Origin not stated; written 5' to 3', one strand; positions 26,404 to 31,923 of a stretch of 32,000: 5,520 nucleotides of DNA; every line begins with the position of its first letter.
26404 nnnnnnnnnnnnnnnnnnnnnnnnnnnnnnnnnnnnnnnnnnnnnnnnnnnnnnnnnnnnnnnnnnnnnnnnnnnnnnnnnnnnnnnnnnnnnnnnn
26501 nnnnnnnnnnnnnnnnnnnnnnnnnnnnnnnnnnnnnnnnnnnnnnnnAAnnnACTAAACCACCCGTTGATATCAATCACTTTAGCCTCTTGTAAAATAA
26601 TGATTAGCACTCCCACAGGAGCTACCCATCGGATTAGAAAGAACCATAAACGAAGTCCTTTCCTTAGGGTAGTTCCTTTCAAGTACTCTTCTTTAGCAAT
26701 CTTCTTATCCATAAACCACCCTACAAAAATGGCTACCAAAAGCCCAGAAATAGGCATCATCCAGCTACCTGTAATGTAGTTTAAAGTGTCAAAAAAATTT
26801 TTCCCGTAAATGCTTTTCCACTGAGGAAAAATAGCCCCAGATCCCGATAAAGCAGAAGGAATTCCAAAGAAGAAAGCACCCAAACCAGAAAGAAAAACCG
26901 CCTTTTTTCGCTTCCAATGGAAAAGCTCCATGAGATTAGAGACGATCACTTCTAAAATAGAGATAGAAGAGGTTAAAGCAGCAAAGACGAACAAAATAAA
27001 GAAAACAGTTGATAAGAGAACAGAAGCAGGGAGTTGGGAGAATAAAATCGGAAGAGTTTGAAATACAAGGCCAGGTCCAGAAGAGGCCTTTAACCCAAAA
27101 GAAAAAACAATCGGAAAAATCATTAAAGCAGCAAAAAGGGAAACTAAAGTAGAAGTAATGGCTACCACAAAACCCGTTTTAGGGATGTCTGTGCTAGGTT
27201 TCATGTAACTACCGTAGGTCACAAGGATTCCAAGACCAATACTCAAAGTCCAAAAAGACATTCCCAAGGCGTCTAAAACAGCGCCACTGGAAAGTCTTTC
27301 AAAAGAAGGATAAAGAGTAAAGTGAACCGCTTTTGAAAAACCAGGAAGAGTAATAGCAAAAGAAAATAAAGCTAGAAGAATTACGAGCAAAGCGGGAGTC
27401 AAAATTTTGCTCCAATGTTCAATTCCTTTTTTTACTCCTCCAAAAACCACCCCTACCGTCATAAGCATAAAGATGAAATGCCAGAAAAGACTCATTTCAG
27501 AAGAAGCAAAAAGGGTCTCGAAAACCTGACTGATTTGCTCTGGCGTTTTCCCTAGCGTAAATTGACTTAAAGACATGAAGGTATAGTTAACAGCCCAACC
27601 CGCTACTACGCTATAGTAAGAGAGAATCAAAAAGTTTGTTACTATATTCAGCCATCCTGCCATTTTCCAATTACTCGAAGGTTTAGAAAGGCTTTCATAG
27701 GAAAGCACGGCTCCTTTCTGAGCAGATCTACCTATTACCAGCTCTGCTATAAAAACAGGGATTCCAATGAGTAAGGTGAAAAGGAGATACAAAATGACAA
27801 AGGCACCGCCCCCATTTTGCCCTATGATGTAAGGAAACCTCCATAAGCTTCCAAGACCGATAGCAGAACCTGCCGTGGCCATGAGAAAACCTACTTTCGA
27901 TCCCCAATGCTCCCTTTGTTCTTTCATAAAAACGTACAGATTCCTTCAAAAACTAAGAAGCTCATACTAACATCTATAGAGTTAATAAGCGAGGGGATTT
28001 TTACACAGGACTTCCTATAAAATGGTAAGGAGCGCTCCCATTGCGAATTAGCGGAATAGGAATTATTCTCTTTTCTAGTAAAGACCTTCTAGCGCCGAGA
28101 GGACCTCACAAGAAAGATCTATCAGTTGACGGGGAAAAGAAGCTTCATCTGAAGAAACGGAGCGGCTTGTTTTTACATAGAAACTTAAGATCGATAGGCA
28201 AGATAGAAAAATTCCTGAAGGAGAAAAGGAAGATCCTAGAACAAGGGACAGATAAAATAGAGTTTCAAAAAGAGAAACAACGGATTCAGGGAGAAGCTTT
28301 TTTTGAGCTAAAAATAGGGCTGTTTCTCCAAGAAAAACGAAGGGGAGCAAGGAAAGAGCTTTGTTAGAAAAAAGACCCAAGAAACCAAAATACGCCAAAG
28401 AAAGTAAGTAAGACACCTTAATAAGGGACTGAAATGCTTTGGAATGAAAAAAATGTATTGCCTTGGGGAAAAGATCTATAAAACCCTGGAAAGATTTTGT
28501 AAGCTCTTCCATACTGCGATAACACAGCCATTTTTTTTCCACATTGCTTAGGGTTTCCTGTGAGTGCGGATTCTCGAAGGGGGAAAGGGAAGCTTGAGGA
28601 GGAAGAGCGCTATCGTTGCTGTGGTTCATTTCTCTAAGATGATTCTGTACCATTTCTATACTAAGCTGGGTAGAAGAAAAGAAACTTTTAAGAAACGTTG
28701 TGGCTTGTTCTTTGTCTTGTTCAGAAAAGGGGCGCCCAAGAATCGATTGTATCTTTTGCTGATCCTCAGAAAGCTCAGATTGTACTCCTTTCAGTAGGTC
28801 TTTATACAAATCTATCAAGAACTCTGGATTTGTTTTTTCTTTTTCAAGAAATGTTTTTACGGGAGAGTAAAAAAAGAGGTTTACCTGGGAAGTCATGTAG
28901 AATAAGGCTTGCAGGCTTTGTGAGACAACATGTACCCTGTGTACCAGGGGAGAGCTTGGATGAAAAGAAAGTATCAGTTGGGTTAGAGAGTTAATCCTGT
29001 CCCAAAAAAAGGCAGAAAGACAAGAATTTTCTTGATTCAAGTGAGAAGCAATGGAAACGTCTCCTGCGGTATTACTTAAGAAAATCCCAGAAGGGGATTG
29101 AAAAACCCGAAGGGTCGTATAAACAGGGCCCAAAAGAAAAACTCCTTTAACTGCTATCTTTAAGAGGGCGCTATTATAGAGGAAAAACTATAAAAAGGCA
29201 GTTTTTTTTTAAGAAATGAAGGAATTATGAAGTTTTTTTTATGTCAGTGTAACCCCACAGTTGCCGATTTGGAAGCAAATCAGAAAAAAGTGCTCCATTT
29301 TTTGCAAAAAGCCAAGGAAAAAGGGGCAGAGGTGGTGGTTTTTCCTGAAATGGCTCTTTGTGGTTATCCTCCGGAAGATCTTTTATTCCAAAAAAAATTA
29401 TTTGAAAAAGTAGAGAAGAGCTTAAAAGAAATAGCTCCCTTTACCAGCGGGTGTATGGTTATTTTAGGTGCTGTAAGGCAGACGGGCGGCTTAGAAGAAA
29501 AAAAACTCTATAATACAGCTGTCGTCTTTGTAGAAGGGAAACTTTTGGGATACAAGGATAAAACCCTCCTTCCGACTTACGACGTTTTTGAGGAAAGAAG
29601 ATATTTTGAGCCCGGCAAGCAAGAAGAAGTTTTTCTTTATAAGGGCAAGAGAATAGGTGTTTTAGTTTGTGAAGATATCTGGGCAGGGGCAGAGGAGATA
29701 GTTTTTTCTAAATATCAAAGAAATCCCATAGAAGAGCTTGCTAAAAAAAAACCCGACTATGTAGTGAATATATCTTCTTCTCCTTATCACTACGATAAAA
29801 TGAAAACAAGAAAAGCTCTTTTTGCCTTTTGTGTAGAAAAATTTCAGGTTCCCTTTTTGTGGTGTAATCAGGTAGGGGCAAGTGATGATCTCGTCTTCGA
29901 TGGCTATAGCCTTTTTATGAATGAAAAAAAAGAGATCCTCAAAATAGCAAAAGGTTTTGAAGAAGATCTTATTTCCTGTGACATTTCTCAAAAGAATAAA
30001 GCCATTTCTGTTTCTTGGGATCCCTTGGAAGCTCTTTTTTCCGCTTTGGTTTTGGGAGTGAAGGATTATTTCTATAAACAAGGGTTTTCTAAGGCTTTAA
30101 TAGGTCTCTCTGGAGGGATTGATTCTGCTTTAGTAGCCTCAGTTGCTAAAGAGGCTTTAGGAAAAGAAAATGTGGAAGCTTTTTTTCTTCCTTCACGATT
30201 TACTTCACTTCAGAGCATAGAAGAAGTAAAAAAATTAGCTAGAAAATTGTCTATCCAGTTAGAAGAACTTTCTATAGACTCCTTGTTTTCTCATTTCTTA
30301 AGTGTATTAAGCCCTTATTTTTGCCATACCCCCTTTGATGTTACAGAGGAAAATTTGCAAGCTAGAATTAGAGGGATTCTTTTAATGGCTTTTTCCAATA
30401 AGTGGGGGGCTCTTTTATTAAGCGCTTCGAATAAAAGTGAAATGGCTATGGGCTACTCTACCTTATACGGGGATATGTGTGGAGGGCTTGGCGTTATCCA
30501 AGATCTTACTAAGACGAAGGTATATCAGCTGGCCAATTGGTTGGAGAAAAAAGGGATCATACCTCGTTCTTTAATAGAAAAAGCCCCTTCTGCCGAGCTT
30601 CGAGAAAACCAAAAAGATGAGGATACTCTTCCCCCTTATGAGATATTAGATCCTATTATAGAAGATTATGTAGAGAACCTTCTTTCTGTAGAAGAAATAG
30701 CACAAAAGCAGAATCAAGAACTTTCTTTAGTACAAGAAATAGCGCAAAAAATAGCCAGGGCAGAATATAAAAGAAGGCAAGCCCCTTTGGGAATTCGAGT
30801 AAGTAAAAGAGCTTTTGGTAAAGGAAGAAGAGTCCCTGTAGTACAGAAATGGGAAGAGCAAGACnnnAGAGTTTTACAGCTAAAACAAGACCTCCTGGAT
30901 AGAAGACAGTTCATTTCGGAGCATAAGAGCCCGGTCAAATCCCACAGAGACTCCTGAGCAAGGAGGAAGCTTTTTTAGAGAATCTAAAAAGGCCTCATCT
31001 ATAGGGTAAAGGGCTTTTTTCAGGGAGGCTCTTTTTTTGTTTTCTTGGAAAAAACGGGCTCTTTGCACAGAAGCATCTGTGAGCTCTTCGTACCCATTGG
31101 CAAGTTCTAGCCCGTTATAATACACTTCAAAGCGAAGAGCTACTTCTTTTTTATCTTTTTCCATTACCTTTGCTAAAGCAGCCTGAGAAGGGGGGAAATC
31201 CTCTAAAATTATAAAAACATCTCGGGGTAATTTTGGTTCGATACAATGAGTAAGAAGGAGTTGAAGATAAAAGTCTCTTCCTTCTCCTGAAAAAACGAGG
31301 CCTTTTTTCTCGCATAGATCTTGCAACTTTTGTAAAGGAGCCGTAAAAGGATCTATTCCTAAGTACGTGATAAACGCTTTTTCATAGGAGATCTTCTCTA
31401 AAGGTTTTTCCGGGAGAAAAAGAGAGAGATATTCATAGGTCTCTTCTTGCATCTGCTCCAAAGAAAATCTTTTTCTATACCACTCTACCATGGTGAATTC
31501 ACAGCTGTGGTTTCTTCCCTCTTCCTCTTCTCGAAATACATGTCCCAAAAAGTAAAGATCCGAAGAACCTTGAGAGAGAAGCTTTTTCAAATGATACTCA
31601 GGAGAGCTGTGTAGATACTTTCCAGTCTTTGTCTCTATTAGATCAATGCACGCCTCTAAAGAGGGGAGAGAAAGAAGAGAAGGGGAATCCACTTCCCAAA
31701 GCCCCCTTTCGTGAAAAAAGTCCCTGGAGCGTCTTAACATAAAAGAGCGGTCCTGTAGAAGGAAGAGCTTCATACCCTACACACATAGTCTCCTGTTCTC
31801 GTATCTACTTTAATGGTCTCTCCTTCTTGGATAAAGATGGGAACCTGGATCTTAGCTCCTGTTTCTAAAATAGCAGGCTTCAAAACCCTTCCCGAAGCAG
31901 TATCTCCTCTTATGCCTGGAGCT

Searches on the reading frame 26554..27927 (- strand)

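Call 50: search_protein_families(library=pfam, proteins=[window:26554-27927:-], max_evalue=0.001)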
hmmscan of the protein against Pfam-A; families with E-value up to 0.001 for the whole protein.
window:26554-27927:- (458 aa): 1 family
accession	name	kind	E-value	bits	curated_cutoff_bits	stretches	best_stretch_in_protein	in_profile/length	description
PF00209.24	SNF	-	1.3e-61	209.3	27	2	5-122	1-115/524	Sodium:neurotransmitter symporter family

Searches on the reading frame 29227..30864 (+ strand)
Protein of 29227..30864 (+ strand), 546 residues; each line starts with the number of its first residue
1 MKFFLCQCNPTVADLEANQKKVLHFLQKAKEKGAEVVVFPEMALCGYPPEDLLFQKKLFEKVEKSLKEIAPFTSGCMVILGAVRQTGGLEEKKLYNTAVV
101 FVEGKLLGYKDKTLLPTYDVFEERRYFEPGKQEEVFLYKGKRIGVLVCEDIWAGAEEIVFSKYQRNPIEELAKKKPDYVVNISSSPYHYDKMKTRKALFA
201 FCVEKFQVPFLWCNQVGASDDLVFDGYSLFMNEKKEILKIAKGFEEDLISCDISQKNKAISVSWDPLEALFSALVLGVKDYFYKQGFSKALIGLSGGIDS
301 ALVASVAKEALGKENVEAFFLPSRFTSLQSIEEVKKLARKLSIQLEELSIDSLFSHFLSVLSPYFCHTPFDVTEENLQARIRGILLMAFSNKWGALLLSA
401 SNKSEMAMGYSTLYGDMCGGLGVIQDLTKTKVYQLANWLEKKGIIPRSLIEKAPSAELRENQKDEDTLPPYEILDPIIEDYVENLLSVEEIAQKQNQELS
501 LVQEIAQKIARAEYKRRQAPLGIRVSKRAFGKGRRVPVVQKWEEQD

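Call 50: search_protein_families(library=pfam, proteins=[window:29227-30864:+], max_evalue=0.001)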
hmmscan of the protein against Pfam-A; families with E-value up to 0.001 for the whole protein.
window:29227-30864:+ (546 aa): 2 families
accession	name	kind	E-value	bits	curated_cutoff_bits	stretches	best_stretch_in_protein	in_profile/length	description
PF02540.23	NAD_synthase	-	1.1e-69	234.7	21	1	272-519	3-242/242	NAD synthase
PF00795.27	CN_hydrolase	-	1.7e-23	83.7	23.2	1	5-255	4-248/256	Carbon-nitrogen hydrolase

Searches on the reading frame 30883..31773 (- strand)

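Call 50: search_protein_families(library=pfam, proteins=[window:30883-31773:-], max_evalue=0.001)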
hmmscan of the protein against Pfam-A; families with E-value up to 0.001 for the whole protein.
window:30883-31773:- (297 aa): 1 family
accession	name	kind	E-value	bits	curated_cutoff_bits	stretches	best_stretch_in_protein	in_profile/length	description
PF00152.25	tRNA-synt_2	-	2e-31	109.7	25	1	6-296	22-302/308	tRNA synthetases class II (D, K and N)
